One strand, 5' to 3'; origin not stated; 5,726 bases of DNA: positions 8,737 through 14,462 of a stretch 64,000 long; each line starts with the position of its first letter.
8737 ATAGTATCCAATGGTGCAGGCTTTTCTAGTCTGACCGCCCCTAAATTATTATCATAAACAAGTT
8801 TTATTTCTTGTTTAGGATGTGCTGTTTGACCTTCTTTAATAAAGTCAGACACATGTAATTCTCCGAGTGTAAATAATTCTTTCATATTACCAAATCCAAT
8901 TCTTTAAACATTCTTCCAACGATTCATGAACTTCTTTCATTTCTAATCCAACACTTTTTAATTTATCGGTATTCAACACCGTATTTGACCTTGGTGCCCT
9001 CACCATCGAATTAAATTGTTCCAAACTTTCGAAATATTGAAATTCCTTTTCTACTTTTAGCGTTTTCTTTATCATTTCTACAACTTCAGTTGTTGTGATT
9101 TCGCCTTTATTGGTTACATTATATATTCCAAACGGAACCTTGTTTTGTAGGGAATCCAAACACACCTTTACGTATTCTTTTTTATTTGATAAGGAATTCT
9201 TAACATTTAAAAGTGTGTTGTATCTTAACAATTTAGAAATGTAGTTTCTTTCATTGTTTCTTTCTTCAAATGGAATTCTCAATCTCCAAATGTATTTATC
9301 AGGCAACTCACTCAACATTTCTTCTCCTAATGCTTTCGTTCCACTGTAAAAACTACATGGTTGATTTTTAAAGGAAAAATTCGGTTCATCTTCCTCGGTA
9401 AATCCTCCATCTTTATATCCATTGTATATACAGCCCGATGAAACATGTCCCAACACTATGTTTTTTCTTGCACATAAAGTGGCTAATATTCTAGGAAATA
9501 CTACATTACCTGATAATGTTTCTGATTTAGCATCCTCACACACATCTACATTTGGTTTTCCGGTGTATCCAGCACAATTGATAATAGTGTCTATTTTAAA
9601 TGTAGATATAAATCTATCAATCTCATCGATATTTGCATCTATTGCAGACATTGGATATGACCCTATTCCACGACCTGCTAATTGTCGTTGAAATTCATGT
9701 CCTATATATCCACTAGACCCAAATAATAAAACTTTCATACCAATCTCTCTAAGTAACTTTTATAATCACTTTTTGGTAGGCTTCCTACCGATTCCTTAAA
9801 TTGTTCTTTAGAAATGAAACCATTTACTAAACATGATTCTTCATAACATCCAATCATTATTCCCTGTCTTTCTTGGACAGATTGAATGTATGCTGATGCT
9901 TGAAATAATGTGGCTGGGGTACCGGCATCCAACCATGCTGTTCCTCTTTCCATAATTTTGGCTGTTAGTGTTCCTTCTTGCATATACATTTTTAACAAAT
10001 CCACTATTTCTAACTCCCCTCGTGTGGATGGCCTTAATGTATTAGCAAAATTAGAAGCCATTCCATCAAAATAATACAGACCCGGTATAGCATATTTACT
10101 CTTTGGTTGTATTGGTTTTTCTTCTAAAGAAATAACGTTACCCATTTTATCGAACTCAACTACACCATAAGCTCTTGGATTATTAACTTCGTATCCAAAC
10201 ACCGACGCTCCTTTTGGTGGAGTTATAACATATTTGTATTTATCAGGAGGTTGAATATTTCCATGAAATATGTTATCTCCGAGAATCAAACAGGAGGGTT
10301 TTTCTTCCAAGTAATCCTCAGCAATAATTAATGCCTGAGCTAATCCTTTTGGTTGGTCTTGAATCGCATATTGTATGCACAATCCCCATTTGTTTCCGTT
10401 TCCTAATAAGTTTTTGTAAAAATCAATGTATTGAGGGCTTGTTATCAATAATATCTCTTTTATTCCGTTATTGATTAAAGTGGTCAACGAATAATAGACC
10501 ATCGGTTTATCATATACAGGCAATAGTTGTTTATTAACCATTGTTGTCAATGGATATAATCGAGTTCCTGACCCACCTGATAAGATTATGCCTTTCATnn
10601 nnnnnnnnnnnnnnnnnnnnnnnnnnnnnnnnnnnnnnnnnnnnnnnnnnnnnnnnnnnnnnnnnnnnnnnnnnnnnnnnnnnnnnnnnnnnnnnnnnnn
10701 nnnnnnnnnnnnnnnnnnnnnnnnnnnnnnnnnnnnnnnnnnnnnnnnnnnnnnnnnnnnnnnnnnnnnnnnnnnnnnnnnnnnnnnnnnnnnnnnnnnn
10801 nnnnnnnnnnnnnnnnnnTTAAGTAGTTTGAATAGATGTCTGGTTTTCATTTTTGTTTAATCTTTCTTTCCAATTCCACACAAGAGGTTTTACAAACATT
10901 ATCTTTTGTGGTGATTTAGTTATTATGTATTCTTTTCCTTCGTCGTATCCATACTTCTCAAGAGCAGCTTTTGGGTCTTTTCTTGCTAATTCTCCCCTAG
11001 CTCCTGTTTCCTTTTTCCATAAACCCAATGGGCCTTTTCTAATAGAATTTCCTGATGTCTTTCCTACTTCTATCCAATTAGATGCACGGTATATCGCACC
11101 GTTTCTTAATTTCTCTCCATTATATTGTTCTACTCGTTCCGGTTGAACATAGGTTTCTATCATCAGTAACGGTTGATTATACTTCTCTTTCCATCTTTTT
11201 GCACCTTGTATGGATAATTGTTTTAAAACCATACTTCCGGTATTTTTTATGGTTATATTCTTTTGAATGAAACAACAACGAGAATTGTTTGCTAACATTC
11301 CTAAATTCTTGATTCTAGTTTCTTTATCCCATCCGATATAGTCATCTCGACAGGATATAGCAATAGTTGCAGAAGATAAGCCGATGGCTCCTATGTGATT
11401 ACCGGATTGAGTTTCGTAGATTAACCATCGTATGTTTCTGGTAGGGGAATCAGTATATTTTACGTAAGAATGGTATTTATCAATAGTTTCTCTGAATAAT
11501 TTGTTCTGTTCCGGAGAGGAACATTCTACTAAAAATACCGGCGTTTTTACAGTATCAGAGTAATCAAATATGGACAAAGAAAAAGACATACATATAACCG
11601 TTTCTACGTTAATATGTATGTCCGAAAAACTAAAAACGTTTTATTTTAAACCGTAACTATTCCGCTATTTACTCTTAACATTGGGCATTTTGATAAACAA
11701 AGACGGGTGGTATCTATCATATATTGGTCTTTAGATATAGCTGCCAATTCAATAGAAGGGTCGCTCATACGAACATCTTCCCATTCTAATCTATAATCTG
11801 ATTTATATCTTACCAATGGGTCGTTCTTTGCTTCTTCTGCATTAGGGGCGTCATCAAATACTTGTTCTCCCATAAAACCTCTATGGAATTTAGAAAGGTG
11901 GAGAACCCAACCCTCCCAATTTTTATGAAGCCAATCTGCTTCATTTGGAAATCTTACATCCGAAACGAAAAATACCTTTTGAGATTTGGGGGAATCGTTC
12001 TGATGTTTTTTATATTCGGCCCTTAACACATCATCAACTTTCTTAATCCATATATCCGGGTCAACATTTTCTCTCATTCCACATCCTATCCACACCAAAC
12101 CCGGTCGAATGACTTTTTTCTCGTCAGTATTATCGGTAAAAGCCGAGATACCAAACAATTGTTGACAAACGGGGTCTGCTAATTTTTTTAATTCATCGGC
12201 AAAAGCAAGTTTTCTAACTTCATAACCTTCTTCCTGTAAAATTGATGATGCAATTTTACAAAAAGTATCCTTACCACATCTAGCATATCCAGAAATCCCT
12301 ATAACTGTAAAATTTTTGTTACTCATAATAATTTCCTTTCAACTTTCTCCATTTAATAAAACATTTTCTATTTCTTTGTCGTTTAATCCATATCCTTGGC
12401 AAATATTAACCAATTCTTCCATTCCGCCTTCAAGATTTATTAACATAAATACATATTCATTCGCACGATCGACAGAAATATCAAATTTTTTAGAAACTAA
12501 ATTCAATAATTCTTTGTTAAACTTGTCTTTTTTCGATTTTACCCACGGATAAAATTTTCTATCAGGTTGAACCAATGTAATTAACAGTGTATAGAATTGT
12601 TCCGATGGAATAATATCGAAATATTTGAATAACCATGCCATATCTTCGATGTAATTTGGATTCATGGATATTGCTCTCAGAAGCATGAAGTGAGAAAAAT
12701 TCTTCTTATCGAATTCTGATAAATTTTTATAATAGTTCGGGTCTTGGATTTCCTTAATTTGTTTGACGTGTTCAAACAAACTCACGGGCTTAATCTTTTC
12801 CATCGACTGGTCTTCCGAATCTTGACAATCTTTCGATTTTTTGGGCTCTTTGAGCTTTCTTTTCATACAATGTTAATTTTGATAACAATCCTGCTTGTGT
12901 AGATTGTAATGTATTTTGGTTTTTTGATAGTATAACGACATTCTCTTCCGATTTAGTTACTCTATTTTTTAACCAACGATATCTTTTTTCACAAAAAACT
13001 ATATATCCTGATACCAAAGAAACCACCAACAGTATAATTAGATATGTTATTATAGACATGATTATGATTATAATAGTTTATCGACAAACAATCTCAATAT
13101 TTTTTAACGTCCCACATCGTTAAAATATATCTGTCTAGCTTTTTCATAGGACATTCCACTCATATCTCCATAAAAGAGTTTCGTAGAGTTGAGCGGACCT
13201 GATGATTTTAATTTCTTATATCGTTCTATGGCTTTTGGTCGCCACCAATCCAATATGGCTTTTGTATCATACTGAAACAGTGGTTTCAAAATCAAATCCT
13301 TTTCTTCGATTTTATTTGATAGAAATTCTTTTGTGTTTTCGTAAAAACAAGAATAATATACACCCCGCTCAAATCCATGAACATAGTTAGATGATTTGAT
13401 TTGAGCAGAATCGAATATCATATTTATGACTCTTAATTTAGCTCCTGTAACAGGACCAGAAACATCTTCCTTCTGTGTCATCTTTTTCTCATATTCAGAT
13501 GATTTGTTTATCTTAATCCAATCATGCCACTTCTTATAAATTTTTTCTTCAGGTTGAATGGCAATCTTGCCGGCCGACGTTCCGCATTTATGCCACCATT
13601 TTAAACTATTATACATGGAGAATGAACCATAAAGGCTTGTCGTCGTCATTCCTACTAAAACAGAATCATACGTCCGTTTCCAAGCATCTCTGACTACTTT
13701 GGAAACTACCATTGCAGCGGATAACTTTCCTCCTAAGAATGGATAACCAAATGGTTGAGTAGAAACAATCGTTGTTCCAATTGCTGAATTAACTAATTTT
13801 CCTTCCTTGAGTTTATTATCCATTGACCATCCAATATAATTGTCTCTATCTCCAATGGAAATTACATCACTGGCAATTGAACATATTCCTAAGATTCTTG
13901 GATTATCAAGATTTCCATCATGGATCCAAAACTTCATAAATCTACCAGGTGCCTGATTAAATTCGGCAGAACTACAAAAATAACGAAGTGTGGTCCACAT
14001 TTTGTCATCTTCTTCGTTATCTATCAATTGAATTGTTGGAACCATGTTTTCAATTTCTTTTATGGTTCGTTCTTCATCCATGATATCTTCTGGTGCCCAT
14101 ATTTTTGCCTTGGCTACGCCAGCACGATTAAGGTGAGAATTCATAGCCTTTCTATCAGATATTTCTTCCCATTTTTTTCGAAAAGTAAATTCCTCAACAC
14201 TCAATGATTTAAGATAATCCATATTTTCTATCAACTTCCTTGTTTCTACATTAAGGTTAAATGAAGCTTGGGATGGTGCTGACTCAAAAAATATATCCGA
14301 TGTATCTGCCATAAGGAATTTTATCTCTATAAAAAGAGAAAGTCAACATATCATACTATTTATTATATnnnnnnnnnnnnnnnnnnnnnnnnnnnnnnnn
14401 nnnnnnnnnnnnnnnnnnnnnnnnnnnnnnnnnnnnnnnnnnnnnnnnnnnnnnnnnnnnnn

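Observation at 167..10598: Virus-borne dTDP-deoxyhexose pathway with a C-methyltransferase and a battery of glycosyltransferases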

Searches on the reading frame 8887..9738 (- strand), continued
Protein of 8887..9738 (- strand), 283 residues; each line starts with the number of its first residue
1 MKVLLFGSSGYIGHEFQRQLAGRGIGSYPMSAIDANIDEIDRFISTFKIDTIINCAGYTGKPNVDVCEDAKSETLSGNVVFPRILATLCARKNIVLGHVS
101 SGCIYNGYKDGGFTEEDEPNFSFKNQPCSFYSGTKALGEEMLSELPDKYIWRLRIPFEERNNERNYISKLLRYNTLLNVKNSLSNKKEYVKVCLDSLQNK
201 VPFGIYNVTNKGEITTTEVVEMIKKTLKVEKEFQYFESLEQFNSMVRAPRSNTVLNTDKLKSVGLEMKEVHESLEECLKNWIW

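Call 88: find_encoding_contigs(protein=P0240, flank=6000, max_places=1)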
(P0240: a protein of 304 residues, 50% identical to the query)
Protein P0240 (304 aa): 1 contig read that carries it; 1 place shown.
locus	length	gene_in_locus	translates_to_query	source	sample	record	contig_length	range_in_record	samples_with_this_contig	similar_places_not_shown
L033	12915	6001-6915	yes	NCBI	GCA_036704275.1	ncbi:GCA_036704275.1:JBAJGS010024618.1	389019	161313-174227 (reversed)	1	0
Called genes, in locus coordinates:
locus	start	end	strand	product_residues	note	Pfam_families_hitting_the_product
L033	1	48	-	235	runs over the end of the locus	PF00535:Glycos_transf_2, PF13641:Glyco_tranf_2_3 (weak)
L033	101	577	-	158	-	PF04101:Glyco_tran_28_C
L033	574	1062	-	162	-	PF08660:Alg14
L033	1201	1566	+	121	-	-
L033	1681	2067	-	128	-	-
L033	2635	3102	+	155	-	-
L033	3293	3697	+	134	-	-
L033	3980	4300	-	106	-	-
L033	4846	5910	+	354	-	PF00106:adh_short (faint), PF01073:3Beta_HSD, PF01370:Epimerase, PF02719:Polysacc_synt_2, PF04321:RmlD_sub_bind, PF16363:GDP_Man_Dehyd, PF07993:NAD_binding_4 (weak)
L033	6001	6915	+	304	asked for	PF01370:Epimerase, PF04321:RmlD_sub_bind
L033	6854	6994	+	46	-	-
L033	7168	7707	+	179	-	PF00483:NTP_transferase, PF12804:NTP_transf_3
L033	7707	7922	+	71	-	PF00483:NTP_transferase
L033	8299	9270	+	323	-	-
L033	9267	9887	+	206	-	PF02397:Bac_transf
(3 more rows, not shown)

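Call 89: find_encoding_contigs(protein=P0130, flank=6000, max_places=1)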
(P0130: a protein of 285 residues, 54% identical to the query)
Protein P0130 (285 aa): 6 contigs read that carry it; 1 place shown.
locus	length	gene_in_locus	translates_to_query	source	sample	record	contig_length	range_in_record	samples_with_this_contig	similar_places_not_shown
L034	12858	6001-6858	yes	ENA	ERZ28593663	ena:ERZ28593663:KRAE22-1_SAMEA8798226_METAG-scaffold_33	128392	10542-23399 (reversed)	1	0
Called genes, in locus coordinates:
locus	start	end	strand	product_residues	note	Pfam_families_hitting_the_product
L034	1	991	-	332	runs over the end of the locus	-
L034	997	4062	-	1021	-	PF20706:GT4-conflict, PF00534:Glycos_transf_1, PF13692:Glyco_trans_1_4, PF01075:Glyco_transf_9 (weak)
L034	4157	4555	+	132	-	-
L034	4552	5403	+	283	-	PF00483:NTP_transferase, PF12804:NTP_transf_3 (weak)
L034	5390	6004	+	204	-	PF13578:Methyltransf_24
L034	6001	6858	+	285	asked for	PF01370:Epimerase, PF04321:RmlD_sub_bind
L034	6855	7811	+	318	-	PF01073:3Beta_HSD, PF01370:Epimerase, PF02719:Polysacc_synt_2, PF04321:RmlD_sub_bind, PF07993:NAD_binding_4, PF16363:GDP_Man_Dehyd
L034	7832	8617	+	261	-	-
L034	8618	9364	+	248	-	PF00149:Metallophos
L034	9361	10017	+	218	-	-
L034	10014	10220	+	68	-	-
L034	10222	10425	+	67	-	-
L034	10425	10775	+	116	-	-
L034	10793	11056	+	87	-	PF07484:Collar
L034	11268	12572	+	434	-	-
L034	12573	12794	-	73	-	-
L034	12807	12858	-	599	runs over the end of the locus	PF12796:Ank_2, PF00023:Ank (weak), PF13857:Ank_5 (weak), PF12796:Ank_2, PF13637:Ank_4, PF00023:Ank, PF12796:Ank_2, PF00023:Ank, +4 more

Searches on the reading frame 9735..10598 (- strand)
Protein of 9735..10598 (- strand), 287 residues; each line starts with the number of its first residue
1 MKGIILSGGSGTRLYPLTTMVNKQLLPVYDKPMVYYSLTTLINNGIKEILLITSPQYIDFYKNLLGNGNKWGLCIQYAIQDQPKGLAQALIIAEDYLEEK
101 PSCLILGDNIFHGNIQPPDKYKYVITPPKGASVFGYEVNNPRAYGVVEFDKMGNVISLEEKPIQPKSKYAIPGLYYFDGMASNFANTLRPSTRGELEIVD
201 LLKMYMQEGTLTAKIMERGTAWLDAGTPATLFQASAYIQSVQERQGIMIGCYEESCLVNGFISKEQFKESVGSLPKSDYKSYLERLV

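Call 3: search_protein_families(library=pfam, proteins=[window:9735-10598:-], max_evalue=0.01)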
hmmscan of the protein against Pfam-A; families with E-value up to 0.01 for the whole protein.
window:9735-10598:- (287 aa): 2 families
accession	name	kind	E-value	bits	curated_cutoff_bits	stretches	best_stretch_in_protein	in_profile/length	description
PF00483.29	NTP_transferase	-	3.8e-62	210.5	21.2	1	2-239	1-243/245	Nucleotidyl transferase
PF12804.13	NTP_transf_3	-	2.1e-05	25.2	27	1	3-58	1-51/160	MobA-like NTP transferase domain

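Call 4: search_protein_families(library=ncbifam, proteins=[window:9735-10598:-], max_evalue=0.01)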
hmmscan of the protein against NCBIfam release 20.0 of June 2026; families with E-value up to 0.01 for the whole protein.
window:9735-10598:- (287 aa): 31 families (the best 25 are shown)
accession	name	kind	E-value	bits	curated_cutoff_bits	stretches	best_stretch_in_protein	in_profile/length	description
TIGR01207.1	rmlA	equivalog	1.7e-112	375.2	360.65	1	2-286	1-284/286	glucose-1-phosphate thymidylyltransferase RfbA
NF012024.0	PRK15480.1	equivalog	4.1e-100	334.7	588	1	2-287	5-289/292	glucose-1-phosphate thymidylyltransferase RfbA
TIGR01208.1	rmlA_long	equivalog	1.3e-54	185.5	320.25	1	2-241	1-237/353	glucose-1-phosphate thymidylyltransferase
TIGR03992.1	Arch_glmU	subfamily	3.3e-44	151.4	292.1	1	1-260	1-247/393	bifunctional sugar-1-phosphate nucleotidylyltransferase/acetyltransferase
NF041313.1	UDPGP_AglF_Halo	equivalog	4.3e-31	108.2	400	1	1-229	1-225/234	UTP--glucose-1-phosphate uridylyltransferase AglF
NF041173.1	Sug_nt_acttase_Thmprot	equivalog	7e-29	101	600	1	1-258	1-245/405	bifunctional sugar-1-phosphate nucleotidylyltransferase/acetyltransferase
NF052502.1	man1P_GTase_Rv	exception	3.5e-23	82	440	1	3-238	3-230/352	mannose-1-phosphate guanylyltransferase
TIGR01099.1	galU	equivalog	8.4e-20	71.4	326.8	2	2-54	3-55/261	UTP--glucose-1-phosphate uridylyltransferase GalU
NF045761.1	NAMPUrTaseMurU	equivalog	6e-19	68.8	250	1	1-234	1-223/226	N-acetylmuramate alpha-1-phosphate uridylyltransferase MurU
NF049965.1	GlMnHpPGnyltfHddC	equivalog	1e-13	51.5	300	1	1-175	1-165/221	D-glycero-D-manno-heptose 1-phosphate guanosyltransferase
NF003670.0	PRK05293.1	equivalog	1.1e-12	47.6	470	1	3-235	7-255/382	glucose-1-phosphate adenylyltransferase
NF009928.0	PRK13389.1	equivalog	2e-11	43.6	548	1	2-54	10-62/302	UTP--glucose-1-phosphate uridylyltransferase GalU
NF007516.0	PRK10122.1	equivalog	2.5e-11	43.3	534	1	2-54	5-57/297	UTP--glucose-1-phosphate uridylyltransferase GalF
TIGR02091.1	glgC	equivalog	3e-10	39.7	424.9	2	3-54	3-55/364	glucose-1-phosphate adenylyltransferase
TIGR01105.1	galF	equivalog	4.4e-10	39.2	659.2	1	2-54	5-57/297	GalU regulator GalF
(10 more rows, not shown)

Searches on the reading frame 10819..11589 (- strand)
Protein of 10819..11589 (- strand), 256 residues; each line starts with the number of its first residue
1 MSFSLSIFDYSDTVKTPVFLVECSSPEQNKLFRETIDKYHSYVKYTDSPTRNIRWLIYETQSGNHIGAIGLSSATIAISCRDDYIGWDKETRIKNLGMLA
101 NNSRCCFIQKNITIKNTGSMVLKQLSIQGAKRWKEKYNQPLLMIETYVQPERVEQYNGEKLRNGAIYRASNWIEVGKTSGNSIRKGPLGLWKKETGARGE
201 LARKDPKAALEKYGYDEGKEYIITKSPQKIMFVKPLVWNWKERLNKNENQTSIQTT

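Call 8: search_protein_families(library=pfam, proteins=[window:10819-11589:-], max_evalue=0.01)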
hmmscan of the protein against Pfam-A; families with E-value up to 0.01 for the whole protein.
window:10819-11589:- (256 aa): 1 family
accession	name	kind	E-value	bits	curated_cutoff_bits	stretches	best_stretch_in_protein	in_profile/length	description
PF14236.12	DruA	-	5.1e-25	88.7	27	1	18-181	50-220/297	Druantia protein DruA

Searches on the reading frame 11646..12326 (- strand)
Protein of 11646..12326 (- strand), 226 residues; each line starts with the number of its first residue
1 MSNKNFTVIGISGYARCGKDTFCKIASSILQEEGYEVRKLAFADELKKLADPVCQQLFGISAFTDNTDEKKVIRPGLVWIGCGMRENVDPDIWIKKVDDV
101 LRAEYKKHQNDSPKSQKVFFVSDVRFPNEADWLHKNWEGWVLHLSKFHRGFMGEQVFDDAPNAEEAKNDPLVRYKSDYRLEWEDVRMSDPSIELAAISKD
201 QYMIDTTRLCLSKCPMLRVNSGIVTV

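Call 8: search_protein_families(library=pfam, proteins=[window:11646-12326:-], max_evalue=0.01)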
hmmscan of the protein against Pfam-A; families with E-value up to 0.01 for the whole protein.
window:11646-12326:- (226 aa): 3 families
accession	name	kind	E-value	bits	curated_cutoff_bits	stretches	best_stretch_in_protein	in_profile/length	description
PF04275.20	P-mevalo_kinase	-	2.9e-05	24.4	33.8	1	11-137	1-112/114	Phosphomevalonate kinase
PF21448.3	DNMK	-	0.00087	19.4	27.1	0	52-145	109-195/232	Deoxynucleotide monophosphate kinase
PF13238.12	AAA_18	-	0.0015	19.4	29.4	1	9-61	1-45/128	AAA domain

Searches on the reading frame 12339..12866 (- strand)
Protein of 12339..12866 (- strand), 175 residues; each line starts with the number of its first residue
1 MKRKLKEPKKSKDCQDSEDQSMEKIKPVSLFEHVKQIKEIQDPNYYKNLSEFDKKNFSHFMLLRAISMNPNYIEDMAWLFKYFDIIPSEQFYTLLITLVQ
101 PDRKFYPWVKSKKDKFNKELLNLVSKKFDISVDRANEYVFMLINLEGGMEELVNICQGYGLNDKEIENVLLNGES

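Call 8: search_protein_families(library=pfam, proteins=[window:12339-12866:-], max_evalue=0.01)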
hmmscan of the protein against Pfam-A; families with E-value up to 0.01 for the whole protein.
window:12339-12866:- (175 aa): 1 family
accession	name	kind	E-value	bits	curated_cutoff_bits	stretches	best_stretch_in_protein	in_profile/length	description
PF16790.10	Phage_clamp_A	-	0.00023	22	27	1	52-143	26-117/144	Bacteriophage clamp loader A subunit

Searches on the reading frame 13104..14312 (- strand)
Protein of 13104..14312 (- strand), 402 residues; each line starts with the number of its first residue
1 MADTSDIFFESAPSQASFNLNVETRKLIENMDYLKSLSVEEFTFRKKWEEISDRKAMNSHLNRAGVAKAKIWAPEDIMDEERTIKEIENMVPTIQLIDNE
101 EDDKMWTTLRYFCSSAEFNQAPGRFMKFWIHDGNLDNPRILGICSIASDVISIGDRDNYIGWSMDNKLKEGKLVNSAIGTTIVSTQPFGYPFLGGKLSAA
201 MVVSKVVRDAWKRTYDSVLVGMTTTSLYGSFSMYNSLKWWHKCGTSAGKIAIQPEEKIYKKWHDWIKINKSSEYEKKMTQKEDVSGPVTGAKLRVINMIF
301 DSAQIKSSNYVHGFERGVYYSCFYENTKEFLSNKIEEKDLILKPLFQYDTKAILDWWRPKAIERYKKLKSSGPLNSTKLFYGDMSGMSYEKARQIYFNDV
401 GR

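Call 7: search_protein_families(library=phrogs, proteins=[window:13104-14312:-], max_evalue=0.001)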
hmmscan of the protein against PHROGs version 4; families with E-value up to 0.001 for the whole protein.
window:13104-14312:- (402 aa): 1 family
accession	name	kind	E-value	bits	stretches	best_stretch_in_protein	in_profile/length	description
phrog_19197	-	unknown function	3.3e-26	93.3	1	44-375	30-359/375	-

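Call 8: search_protein_families(library=pfam, proteins=[window:13104-14312:-], max_evalue=0.01)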
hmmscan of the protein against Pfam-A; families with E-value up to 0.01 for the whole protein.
window:13104-14312:- (402 aa): 1 family
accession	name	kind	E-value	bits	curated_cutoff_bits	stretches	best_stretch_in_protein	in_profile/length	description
PF14236.12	DruA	-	2.2e-19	70.2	27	1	80-332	36-296/297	Druantia protein DruA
